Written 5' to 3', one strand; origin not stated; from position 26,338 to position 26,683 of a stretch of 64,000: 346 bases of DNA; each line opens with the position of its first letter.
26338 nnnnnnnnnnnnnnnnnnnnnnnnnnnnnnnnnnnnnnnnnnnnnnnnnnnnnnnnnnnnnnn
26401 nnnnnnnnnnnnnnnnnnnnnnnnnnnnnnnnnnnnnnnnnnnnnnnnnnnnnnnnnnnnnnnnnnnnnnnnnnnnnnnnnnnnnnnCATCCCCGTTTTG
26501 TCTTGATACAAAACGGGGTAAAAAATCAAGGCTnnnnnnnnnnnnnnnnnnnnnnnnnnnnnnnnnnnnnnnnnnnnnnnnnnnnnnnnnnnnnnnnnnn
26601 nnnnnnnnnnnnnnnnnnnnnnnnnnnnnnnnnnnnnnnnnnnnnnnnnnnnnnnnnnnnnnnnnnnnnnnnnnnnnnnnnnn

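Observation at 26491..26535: Potential pseudoknot: hairpin loop CTTGAT is complementary to the invariant ATCAAG six nucleotides downstream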

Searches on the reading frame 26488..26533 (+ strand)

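Call 56: search_protein_families(library=pfam, proteins=[L223:265-780:-, L223:1079-1909:-, L223:2564-3319:+, L223:6146-6751:+])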
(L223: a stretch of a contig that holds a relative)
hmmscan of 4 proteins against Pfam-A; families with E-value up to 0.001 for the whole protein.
L223:265-780:- (171 aa): 0 families

L223:1079-1909:- (276 aa): 0 families

L223:2564-3319:+ (251 aa): 0 families

L223:6146-6751:+ (201 aa): 1 family
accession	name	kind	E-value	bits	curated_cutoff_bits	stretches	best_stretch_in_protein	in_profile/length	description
PF20613.4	HipA_2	-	1.4e-12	47.8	27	1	56-189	16-136/240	HipA-like kinase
